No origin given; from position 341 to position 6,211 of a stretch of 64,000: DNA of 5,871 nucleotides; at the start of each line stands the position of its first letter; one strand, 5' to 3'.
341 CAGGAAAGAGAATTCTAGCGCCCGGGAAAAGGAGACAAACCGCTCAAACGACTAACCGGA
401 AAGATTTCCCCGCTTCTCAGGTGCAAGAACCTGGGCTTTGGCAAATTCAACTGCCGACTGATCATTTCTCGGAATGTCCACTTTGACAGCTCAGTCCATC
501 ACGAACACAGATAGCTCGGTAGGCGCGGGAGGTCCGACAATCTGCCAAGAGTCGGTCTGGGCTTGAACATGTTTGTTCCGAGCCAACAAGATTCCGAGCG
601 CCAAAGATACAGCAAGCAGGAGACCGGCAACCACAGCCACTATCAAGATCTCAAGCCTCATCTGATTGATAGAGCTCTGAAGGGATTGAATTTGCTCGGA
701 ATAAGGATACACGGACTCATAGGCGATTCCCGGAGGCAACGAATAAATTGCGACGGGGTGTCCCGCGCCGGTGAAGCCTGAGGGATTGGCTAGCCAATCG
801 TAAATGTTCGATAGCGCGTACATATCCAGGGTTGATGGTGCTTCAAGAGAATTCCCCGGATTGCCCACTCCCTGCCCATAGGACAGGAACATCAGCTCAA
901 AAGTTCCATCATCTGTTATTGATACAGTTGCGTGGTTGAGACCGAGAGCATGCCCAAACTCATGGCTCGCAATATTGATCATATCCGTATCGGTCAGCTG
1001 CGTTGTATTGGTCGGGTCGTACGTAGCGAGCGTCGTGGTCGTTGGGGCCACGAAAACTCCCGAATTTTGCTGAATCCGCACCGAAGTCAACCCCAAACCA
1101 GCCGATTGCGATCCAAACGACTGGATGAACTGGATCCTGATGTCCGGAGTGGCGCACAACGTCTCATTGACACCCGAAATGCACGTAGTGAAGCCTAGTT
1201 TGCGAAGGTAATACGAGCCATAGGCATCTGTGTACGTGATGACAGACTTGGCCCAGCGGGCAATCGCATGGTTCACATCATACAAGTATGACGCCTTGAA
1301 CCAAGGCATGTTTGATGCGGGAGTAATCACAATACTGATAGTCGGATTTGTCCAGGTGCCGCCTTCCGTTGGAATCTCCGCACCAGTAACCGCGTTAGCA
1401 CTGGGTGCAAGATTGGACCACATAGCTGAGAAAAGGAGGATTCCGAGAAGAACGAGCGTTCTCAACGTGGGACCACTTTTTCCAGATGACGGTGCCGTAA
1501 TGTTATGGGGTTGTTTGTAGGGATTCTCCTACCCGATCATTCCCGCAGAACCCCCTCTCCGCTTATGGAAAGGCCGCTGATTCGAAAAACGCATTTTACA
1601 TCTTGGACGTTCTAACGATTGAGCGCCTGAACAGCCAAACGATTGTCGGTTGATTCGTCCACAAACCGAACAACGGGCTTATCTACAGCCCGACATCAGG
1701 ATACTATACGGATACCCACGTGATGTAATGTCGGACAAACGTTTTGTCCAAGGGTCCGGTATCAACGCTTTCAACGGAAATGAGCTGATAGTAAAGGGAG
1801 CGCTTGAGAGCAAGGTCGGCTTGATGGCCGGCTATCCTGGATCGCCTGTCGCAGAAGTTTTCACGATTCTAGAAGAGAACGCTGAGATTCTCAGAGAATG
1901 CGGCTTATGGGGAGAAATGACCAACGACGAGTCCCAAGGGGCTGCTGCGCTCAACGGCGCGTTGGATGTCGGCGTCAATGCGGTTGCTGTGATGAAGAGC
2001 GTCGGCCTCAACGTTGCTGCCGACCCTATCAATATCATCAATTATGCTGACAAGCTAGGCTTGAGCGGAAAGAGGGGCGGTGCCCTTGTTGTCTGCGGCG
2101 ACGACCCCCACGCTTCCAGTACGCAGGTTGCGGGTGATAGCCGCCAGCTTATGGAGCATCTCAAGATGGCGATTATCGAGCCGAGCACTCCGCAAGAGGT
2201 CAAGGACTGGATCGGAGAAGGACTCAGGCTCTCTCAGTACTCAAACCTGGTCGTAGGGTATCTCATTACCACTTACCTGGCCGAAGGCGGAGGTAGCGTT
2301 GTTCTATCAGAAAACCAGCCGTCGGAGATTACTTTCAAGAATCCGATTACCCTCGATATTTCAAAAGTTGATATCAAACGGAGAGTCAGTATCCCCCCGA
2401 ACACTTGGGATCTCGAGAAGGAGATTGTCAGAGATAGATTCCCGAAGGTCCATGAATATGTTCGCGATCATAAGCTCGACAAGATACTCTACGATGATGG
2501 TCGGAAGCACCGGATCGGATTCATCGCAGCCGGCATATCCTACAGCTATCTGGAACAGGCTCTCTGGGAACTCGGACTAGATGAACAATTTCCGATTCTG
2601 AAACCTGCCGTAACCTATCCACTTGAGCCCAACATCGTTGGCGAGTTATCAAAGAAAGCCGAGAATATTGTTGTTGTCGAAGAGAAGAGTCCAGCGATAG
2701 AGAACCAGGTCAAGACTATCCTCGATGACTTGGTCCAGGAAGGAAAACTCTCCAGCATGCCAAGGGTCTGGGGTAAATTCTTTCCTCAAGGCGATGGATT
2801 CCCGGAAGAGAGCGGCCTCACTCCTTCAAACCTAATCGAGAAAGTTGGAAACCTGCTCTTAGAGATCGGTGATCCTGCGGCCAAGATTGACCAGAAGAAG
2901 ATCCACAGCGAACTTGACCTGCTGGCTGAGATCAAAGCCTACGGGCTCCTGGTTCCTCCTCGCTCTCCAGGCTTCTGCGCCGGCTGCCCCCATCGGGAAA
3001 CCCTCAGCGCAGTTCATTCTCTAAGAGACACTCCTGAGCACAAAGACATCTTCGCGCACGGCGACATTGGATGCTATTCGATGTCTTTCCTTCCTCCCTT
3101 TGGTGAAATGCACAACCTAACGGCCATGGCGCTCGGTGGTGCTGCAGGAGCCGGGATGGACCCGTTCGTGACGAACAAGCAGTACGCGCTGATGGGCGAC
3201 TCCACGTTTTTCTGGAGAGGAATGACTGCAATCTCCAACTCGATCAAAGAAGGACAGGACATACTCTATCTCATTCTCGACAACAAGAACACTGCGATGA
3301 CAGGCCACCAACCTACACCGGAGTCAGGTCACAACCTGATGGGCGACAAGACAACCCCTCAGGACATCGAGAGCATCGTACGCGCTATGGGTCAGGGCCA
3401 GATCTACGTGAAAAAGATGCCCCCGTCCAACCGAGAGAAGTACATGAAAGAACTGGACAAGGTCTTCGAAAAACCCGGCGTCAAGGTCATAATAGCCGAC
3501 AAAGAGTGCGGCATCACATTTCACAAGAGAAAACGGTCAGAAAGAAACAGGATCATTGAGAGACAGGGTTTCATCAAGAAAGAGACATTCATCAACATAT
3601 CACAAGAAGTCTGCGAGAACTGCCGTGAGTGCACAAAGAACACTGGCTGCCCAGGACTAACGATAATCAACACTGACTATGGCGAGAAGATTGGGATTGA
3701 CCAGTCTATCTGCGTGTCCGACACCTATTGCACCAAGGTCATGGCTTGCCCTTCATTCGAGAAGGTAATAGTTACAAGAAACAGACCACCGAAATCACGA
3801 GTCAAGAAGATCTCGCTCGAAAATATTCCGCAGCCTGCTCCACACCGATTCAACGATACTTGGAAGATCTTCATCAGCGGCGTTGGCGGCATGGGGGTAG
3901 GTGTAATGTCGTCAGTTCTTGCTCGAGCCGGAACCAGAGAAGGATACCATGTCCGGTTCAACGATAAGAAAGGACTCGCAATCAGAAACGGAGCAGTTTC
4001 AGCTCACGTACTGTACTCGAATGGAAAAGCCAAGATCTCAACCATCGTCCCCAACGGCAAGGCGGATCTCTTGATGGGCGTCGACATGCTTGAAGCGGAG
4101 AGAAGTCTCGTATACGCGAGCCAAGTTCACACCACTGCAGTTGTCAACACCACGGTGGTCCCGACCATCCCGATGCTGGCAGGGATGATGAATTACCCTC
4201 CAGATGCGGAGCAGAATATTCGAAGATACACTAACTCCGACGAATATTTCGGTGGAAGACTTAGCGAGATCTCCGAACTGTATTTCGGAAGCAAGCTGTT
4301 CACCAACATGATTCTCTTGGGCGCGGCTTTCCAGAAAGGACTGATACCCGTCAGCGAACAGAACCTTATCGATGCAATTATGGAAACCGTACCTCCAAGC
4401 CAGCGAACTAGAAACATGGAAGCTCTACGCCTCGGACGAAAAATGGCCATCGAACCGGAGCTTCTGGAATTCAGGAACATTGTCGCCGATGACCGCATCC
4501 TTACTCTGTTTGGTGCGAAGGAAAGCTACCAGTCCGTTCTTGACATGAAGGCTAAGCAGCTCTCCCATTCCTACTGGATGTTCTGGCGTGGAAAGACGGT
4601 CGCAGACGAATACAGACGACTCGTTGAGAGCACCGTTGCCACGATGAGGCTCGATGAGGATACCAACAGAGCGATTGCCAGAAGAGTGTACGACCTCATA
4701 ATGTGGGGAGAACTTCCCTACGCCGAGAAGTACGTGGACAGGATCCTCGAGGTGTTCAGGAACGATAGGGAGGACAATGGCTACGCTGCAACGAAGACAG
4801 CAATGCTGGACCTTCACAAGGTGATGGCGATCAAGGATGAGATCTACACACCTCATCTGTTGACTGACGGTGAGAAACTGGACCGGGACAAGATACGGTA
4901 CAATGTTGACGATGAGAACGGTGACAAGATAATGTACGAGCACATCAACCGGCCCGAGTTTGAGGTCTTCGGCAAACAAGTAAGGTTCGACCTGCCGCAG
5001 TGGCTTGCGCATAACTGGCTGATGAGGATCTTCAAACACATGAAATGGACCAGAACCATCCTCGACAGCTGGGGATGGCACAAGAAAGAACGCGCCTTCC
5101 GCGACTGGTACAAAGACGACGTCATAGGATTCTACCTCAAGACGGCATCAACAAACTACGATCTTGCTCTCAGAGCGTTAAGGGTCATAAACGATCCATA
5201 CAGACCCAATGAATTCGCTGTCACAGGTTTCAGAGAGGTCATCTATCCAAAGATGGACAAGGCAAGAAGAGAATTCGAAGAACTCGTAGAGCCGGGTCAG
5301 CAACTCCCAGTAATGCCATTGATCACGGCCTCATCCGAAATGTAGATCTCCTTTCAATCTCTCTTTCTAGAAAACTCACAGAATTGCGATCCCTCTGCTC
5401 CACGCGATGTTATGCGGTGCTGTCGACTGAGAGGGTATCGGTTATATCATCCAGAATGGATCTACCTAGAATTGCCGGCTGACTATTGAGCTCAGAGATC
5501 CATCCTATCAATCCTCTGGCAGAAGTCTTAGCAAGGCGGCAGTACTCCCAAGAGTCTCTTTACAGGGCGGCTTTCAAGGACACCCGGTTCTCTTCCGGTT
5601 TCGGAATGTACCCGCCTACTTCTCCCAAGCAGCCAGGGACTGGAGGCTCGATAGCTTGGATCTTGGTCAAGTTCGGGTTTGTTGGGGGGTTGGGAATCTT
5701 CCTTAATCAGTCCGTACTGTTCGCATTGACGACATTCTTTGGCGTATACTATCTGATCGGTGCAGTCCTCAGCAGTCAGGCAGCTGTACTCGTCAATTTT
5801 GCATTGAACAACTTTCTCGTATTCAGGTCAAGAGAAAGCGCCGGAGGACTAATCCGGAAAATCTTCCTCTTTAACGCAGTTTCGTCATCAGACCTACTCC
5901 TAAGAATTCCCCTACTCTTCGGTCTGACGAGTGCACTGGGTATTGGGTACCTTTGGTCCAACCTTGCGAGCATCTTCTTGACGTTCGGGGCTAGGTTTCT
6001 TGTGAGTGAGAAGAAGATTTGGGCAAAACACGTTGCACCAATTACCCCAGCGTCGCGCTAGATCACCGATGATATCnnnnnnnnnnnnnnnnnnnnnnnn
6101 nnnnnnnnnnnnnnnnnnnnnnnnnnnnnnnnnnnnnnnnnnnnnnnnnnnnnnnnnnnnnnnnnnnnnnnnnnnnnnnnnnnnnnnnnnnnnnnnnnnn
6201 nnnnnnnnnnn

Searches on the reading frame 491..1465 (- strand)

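Call 32: search_protein_families(library=pfam, proteins=[window:491-1465:-])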
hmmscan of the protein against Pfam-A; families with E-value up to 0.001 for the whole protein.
window:491-1465:- (324 aa): 2 families
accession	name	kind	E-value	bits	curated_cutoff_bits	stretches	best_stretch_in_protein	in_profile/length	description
PF00413.30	Peptidase_M10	-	6.6e-05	23.3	24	1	157-181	103-127/159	Matrixin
PF13574.12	Reprolysin_2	-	0.00012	22.5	27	1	115-181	81-144/195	Metallo-peptidase family M12B Reprolysin-like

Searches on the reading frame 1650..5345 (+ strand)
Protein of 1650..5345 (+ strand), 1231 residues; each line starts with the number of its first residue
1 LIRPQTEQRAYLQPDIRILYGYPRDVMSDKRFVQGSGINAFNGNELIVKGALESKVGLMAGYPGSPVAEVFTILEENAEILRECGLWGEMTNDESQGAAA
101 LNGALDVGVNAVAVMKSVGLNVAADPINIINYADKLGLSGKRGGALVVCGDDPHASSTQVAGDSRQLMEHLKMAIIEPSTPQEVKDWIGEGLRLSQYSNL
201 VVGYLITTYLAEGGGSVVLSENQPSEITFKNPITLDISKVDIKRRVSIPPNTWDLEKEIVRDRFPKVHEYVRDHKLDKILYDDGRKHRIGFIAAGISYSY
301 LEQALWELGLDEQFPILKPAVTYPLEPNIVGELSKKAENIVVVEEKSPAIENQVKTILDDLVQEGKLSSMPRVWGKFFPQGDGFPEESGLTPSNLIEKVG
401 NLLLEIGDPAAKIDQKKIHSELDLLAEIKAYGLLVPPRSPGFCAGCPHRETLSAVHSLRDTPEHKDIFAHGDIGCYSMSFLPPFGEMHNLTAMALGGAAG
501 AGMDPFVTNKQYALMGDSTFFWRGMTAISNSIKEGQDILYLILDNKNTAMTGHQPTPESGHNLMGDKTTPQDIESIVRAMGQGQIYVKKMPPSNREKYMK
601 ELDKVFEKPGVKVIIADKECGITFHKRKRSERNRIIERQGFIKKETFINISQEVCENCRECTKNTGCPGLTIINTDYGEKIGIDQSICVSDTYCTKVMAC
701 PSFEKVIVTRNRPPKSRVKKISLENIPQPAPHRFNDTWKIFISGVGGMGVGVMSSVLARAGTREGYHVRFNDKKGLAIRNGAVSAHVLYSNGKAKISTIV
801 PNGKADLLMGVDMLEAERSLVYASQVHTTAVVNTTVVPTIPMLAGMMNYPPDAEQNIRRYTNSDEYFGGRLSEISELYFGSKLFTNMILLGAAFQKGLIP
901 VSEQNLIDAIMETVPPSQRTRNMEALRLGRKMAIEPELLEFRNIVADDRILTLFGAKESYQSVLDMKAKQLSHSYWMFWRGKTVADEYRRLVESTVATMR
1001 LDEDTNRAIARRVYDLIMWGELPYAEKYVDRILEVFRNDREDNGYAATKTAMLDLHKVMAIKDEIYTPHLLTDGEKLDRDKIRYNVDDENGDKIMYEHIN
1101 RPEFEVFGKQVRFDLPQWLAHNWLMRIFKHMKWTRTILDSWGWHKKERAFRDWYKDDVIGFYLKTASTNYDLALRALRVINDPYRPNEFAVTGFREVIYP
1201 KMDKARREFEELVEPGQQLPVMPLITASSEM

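Call 11: search_protein_families(library=pfam, proteins=[window:1650-5345:+])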
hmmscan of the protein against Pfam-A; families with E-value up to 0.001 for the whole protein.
window:1650-5345:+ (1231 aa): 3 families
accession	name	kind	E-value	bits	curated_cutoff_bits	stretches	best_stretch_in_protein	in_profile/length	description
PF01558.24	POR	-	3.1e-21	76.7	27.4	1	746-930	1-172/173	Pyruvate ferredoxin/flavodoxin oxidoreductase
PF02775.26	TPP_enzyme_C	-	3.8e-14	53.2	21.9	1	472-614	1-149/151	Thiamine pyrophosphate enzyme, C-terminal TPP binding domain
PF20169.3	DUF6537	-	2.2e-13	51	27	1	1006-1179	2-179/203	Family of unknown function (DUF6537)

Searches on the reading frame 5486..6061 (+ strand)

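Call 32: search_protein_families(library=pfam, proteins=[window:5486-6061:+])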
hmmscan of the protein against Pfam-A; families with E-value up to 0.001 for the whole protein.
window:5486-6061:+ (191 aa): 1 family
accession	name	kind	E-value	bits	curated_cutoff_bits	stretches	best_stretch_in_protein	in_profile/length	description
PF04138.20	GtrA_DPMS_TM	-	1.3e-18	67.7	26.1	1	62-179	1-117/117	GtrA/DPMS, transmembrane domain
